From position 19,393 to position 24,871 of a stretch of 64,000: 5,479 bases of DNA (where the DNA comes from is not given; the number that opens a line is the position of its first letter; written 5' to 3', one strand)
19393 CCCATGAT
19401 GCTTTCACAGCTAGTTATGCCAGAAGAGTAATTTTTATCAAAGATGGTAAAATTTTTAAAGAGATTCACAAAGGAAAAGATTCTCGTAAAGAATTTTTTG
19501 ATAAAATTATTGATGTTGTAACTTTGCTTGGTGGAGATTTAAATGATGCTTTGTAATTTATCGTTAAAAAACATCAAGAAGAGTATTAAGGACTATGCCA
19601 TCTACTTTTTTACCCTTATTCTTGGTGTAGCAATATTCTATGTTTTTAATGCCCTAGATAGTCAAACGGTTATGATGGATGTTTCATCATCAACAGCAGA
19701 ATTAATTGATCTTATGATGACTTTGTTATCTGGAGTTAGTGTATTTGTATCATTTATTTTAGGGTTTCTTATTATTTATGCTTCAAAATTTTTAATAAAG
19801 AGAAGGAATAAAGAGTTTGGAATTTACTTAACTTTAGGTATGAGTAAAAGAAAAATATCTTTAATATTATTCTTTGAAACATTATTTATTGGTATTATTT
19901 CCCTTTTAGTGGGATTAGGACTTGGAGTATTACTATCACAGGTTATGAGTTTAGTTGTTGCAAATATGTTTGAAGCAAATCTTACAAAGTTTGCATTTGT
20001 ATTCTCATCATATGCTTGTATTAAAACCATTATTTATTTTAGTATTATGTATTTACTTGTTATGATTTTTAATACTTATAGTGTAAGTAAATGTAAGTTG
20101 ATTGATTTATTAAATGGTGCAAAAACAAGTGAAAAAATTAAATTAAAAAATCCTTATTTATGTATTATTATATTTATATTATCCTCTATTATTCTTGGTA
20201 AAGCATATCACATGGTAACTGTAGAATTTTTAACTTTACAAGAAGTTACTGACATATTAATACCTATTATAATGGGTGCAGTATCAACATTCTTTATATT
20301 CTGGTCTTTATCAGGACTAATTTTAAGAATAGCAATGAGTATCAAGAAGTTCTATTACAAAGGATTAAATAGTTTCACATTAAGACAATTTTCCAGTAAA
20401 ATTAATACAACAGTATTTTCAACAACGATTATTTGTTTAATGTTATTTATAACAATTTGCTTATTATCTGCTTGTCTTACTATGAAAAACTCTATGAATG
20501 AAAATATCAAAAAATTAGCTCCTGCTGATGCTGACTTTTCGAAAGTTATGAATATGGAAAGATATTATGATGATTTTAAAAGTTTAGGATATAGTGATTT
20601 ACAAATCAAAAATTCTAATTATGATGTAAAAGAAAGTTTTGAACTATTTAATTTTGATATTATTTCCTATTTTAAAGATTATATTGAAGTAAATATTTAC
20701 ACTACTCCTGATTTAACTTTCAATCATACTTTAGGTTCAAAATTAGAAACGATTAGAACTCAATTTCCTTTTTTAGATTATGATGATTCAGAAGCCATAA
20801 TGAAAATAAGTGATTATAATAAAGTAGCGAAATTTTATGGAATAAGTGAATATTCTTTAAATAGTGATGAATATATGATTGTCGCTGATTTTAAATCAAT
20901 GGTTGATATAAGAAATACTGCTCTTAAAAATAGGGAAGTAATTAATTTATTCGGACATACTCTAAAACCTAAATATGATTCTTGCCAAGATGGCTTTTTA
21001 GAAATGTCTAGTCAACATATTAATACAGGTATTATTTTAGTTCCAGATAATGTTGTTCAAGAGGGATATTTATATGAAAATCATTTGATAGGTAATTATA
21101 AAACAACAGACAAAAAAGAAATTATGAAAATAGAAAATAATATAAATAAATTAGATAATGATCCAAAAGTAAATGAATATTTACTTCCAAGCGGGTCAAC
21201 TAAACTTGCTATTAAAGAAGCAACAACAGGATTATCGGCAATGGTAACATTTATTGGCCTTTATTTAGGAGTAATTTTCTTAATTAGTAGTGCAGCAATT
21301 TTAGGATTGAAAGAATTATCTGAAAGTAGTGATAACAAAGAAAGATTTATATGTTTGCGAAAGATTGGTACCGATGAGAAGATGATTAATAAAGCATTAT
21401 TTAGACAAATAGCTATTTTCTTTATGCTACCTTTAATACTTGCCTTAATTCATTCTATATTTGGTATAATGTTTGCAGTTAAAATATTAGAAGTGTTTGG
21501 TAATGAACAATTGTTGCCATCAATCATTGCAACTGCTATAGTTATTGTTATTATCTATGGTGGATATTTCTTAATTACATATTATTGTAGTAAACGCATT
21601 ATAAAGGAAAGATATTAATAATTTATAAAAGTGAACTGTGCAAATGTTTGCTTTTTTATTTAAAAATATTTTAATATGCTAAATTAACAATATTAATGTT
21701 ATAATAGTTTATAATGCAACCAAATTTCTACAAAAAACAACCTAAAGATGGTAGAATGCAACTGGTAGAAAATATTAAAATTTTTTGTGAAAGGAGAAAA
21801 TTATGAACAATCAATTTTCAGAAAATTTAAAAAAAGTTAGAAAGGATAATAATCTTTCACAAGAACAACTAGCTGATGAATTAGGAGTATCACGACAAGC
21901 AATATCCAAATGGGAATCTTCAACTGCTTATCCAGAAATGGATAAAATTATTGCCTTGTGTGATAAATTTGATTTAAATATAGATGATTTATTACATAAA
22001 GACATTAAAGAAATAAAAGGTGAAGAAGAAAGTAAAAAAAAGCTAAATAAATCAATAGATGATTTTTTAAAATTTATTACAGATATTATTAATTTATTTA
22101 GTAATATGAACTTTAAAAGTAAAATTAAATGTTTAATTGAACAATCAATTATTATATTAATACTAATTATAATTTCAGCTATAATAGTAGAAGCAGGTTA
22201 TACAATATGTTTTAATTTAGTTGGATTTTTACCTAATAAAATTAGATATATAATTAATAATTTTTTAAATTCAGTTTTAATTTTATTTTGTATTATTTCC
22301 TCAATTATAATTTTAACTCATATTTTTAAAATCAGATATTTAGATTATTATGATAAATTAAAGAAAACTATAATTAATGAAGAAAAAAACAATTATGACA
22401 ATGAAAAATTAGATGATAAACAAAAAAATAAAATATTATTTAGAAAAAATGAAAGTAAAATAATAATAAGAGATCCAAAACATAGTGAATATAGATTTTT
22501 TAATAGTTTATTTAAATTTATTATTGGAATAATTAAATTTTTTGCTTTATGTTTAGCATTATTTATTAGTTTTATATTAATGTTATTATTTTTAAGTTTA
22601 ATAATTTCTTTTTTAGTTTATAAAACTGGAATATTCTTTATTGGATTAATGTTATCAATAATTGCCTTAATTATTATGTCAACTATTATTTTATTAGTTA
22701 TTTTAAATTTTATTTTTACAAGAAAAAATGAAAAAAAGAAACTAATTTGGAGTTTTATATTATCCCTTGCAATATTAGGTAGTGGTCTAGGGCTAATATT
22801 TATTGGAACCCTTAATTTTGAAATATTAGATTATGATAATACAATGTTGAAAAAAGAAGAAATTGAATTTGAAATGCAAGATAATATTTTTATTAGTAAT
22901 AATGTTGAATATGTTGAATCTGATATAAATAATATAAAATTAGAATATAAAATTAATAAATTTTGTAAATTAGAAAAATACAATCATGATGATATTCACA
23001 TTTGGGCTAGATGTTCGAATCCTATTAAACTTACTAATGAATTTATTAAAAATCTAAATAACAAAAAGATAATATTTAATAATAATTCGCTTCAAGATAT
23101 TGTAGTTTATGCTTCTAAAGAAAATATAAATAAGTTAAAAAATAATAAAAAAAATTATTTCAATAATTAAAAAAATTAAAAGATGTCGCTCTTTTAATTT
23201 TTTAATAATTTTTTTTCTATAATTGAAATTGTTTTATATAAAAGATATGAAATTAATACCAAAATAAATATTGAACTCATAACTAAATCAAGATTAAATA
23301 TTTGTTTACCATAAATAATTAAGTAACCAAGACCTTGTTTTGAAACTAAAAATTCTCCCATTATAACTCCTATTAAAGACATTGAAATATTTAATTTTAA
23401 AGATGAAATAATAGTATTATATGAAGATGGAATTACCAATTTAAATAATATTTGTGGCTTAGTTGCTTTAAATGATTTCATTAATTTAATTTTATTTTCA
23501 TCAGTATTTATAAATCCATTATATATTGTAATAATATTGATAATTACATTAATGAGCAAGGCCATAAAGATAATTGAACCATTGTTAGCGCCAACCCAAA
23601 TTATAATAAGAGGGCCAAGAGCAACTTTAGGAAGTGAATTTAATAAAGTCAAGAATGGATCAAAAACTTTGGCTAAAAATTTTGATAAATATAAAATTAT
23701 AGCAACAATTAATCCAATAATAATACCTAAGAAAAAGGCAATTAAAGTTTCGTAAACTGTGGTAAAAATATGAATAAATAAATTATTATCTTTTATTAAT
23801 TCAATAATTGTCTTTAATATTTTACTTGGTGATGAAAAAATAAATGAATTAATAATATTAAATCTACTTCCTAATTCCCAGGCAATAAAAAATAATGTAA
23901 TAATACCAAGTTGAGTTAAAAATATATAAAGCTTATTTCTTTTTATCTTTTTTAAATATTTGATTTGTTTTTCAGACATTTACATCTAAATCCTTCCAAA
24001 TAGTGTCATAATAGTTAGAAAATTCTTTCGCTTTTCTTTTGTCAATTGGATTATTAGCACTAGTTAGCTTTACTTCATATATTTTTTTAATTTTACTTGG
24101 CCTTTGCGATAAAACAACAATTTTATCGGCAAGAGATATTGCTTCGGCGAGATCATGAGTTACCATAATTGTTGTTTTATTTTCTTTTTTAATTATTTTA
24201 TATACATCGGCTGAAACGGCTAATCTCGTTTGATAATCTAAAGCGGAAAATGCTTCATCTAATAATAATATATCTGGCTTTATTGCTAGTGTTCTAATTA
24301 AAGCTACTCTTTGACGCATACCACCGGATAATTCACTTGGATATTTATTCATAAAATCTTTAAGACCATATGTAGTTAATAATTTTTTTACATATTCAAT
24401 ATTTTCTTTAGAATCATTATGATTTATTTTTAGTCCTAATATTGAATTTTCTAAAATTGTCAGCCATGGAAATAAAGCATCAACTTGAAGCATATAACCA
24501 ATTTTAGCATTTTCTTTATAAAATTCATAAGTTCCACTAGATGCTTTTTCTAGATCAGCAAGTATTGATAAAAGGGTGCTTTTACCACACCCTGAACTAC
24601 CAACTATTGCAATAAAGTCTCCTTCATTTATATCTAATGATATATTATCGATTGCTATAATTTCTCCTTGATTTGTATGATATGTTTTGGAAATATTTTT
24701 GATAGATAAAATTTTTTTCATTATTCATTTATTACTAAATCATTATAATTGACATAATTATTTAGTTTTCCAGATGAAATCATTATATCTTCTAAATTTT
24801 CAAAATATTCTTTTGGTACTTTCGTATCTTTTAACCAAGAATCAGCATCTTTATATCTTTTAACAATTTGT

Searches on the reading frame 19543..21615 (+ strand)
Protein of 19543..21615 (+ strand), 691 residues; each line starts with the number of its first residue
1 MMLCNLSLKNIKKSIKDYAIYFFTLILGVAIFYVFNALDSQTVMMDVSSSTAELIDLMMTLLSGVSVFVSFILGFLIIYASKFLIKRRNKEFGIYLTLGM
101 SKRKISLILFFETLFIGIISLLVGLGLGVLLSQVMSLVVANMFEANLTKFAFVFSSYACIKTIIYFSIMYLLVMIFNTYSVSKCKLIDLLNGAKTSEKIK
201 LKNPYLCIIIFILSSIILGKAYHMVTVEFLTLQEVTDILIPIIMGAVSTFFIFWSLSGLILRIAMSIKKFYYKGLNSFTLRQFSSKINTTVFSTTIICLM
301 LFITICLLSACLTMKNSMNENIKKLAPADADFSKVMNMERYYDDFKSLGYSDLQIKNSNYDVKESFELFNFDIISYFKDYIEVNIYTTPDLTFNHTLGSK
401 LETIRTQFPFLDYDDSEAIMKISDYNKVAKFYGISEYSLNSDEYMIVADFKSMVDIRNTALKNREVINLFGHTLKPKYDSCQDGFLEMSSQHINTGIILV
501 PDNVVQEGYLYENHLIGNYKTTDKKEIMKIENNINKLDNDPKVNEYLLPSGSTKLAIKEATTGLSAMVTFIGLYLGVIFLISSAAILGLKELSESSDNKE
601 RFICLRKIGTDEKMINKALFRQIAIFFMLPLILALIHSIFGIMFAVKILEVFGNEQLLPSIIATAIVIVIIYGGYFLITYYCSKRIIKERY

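Call 42: search_protein_families(library=pfam, proteins=[window:19543-21615:+], max_evalue=0.00001)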
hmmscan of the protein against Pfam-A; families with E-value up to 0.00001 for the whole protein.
window:19543-21615:+ (691 aa): 1 family
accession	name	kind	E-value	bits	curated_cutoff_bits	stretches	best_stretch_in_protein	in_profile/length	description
PF02687.27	FtsX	-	1.3e-15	57.9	25.5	1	65-182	3-116/120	FtsX-like permease C-terminal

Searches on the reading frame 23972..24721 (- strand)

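Call 42: search_protein_families(library=pfam, proteins=[window:23972-24721:-], max_evalue=0.00001)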
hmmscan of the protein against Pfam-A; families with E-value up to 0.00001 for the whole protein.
window:23972-24721:- (249 aa): 1 family
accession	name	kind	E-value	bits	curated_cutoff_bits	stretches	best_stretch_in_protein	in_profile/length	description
PF00005.33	ABC_tran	-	9e-31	107.7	25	1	25-158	2-136/137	ABC transporter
